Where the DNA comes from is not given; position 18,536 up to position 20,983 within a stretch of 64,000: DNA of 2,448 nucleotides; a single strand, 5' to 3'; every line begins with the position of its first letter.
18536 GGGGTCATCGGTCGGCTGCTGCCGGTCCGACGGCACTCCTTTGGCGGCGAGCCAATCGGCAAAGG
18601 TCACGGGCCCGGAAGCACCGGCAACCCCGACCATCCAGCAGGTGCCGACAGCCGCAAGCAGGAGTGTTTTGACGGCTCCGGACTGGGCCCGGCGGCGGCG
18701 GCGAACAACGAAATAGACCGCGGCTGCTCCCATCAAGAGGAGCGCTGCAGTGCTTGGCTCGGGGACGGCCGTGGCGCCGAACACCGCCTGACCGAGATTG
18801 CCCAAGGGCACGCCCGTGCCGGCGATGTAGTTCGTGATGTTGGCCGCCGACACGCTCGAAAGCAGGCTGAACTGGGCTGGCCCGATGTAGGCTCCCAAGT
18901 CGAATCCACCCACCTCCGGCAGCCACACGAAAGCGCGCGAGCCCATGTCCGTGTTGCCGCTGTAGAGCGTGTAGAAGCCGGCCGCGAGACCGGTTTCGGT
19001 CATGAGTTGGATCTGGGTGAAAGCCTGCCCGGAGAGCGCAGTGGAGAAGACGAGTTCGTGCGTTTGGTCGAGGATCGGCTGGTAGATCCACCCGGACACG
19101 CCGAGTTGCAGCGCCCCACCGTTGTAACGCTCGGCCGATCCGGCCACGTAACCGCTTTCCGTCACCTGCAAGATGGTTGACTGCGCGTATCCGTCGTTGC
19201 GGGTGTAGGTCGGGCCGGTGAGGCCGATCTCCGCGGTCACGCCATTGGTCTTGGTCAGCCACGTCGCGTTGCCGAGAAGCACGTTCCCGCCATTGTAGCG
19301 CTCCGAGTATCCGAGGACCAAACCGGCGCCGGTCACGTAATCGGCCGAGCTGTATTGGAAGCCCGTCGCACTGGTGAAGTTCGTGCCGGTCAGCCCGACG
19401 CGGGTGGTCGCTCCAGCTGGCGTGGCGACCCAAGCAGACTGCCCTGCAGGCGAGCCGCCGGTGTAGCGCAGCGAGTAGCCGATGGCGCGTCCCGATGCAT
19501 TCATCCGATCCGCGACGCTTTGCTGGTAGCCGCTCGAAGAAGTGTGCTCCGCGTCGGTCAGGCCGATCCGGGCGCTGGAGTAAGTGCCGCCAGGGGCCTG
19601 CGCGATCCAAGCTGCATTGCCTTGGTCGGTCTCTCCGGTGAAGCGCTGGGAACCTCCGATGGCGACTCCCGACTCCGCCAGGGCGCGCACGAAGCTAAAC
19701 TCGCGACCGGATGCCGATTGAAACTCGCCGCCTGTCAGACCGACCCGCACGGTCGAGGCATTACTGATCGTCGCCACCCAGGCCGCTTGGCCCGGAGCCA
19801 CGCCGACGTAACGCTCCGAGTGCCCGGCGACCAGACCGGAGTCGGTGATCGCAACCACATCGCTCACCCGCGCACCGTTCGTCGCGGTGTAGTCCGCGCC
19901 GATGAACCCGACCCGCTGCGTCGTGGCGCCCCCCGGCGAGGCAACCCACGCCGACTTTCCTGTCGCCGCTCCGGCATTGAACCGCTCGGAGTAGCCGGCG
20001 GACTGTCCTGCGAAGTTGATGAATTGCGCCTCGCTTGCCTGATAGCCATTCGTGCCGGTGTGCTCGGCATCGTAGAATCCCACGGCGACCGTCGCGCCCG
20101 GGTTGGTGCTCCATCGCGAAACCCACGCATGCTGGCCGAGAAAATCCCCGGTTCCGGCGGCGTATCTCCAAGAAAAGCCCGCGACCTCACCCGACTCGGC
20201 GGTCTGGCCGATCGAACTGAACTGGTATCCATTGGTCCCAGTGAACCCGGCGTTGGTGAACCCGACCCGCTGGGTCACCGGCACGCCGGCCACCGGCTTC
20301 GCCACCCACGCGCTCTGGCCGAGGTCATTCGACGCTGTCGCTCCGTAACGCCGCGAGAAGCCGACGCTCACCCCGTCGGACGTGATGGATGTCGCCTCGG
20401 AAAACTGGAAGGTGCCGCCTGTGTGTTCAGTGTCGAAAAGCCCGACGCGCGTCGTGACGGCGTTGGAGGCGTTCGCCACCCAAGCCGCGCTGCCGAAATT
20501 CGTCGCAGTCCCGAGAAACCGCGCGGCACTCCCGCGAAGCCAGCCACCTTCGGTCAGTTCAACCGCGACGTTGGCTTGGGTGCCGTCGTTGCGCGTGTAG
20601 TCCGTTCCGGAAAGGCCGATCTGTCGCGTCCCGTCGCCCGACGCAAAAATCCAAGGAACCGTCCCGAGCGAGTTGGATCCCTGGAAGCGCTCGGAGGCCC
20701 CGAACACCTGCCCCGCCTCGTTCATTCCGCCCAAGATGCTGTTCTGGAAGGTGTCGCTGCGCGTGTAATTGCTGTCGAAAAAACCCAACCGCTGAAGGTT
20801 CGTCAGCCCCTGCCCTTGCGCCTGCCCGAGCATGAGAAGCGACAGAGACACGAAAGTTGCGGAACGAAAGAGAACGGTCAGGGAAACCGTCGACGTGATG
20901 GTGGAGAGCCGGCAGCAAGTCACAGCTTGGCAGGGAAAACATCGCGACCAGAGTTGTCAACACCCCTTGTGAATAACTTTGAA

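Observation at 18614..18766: Complete PEP-CTERM sorting signal in the middle of a 2,834-codon ORF, followed directly by a second signal-peptide-like helix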

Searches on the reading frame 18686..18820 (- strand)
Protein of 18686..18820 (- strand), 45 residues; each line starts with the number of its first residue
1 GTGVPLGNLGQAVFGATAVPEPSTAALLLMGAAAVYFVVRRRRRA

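Call 4: search_protein_families(library=ncbifam, proteins=[window:18686-18820:-], max_evalue=1)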
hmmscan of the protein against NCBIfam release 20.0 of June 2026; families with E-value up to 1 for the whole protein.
window:18686-18820:- (45 aa): 25 families
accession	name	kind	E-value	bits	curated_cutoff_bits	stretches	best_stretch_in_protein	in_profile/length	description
TIGR02595.1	PEP_CTERM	domain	2.5e-07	31.1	16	1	19-44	1-24/24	PEP-CTERM sorting domain-containing protein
NF033554.9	floc_PepA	equivalog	3.1e-07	30.5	80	1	10-44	230-260/261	flocculation-associated PEP-CTERM protein PepA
NF038129.1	PEP_NF038129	equivalog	4e-07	30.1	65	1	13-42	167-194/194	NF038129 family PEP-CTERM protein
NF038126.1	PEP_CTERM_FxDxF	subfamily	2.9e-06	27.6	50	1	16-42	139-165/165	FxDxF family PEP-CTERM protein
NF038119.1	PEP_CTERM_MHFG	equivalog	2.9e-05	24.5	100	1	15-43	232-260/260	MHFG family PEP-CTERM protein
NF038124.1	PEP_CTERM_TLD_A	exception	5.8e-05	22.8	100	1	13-43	205-235/235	PEP_CTERM-anchored TLD domain-containing protein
NF038120.1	PEP_CTERM_QFxxD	subfamily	7e-05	22.8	80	1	16-43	190-214/215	NF038120 family PEP-CTERM protein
NF038118.1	PEP_CTERM_CCXG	equivalog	0.00011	22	90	1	14-42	171-199/199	CCXG family PEP-CTERM protein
NF035944.1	PEPxxWA-CTERM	domain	0.00011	22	35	1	19-42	1-24/24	PEPxxWA-CTERM sorting domain-containing protein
TIGR03901.2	MYXO-CTERM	domain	0.00026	21.3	20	1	20-44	14-34/34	MYXO-CTERM sorting domain-containing protein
NF041538.1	PEP_EDSA_1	subfamily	0.0013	18.4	100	1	16-42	280-307/307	EDSAP-1 family PEP-CTERM protein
NF041927.1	Xrt_dep_XDP1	equivalog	0.0014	18.7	125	1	17-43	217-241/242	exosortase-dependent surface protein XDP1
NF033947.0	PEP-cistern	hypoth_equivalog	0.0015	18.3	60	1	11-41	165-195/195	cistern family PEP-CTERM protein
TIGR03382.1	GC_trans_RRR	domain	0.0043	17.7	15.85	1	16-43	4-27/27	MYXO-CTERM sorting domain-containing protein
NF040681.2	GPS-CTERM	domain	0.0052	16.9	28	1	24-43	10-28/28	GPS-CTERM domain-containing protein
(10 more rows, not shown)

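Call 5: search_protein_families(library=pfam, proteins=[window:18686-18820:-], max_evalue=1)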
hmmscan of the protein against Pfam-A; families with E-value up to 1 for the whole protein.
window:18686-18820:- (45 aa): 4 families
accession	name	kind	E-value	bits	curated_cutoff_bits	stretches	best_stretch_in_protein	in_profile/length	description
PF07589.16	PEP-CTERM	-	1.6e-07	31.5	20.7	1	18-42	1-24/24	PEP-CTERM motif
PF18203.6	IPTL-CTERM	-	0.016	15.5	20.8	1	17-43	1-28/28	IPTL-CTERM motif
PF09534.15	Trp_oprn_chp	-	0.018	15.3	29.6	1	9-44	32-67/180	Tryptophan-associated transmembrane protein (Trp_oprn_chp)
PF00746.26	Gram_pos_anchor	-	0.078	13.4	20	1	24-44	21-41/43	LPXTG cell wall anchor motif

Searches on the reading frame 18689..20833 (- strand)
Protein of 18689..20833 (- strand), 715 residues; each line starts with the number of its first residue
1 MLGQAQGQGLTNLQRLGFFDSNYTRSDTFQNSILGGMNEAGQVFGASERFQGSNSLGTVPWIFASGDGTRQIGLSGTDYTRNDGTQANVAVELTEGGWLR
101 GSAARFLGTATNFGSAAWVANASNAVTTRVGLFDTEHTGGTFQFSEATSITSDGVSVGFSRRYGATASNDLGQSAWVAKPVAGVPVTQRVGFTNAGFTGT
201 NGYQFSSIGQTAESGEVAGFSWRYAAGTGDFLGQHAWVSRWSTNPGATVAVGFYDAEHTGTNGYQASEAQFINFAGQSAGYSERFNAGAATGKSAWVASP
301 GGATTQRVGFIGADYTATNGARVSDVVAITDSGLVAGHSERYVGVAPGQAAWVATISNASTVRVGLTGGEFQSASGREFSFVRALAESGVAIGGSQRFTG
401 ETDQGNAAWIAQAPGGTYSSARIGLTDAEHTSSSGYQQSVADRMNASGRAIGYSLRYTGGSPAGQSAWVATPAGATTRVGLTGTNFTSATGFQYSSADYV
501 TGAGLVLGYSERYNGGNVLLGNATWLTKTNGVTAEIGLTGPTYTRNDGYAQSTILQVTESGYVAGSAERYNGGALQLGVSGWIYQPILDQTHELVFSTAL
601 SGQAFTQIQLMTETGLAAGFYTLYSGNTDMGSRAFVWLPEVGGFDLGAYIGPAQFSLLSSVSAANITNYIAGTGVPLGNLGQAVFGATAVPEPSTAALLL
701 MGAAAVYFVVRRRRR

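Call 25: find_homologous_proteins(query=window:18689-20833:-, max_evalue=0.001)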
Query window:18689-20833:- (715 aa): 89 proteins with E <= 0.001 among 8000 candidates.
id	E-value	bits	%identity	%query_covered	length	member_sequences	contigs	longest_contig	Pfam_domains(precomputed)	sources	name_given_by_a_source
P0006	2.1e-130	455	37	84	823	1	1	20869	-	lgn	-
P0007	3.3e-129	451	42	98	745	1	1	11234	-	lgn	-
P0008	2.6e-127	445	40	99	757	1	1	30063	-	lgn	-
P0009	2.8e-124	434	40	98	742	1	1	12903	-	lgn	-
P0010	5.2e-120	420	36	98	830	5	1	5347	-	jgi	-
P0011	2.2e-119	418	39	100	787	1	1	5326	-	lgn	-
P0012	9.2e-118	413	35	87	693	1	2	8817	PF07589.17,PF11949.15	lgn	-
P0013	4.8e-117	411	36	90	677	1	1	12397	-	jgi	jgi:hypothetical protein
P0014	7.4e-112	393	38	98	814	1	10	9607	-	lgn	-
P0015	1.6e-111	392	37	100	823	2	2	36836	PF20506.4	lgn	-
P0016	3.8e-106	375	34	90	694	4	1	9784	-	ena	-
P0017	8.3e-106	373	32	98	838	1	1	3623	PF11949.15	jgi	jgi:hypothetical protein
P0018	3.1e-105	372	36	95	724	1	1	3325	-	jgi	jgi:hypothetical protein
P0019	2.0e-104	369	33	98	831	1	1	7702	-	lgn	-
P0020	2.7e-103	365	36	95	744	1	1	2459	-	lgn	-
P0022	1.4e-98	350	35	89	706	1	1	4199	PF11949.15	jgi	jgi:hypothetical protein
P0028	3.3e-89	319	34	82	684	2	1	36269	PF11949.15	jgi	jgi:hypothetical protein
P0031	5.3e-87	311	37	83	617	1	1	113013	PF11949.15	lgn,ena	-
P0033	6.4e-86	308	32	98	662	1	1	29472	PF11949.15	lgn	-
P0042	1.8e-82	296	35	90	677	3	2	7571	PF11949.15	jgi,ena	-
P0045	3.7e-81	292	37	90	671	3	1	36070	PF11949.15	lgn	-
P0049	5.4e-77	278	35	78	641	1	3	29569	PF11949.15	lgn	-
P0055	4.4e-71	259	29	79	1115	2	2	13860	PF11949.15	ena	-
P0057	6.9e-70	255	32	87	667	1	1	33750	PF11949.15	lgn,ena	-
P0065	4.3e-60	222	32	77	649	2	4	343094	PF11949.15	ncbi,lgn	ncbi:MAG: hypothetical protein U0637_14900 [Phycisphaerales bacterium]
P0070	7.9e-58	215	32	80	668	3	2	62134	PF11949.15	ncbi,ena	-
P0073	8.9e-56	208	37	54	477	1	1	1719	PF11949.15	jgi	jgi:probable HAF family extracellular repeat protein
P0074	3.6e-54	203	33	77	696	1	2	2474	PF11949.15,PF00404.25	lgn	-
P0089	3.9e-33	133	29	68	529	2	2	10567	PF11949.15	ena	-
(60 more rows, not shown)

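Call 74: search_solved_structures(query=window:18767-20812:-, max_evalue=0.01)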
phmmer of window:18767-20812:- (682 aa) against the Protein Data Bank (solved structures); distinct sequences matched with E-value up to 0.01: 0.
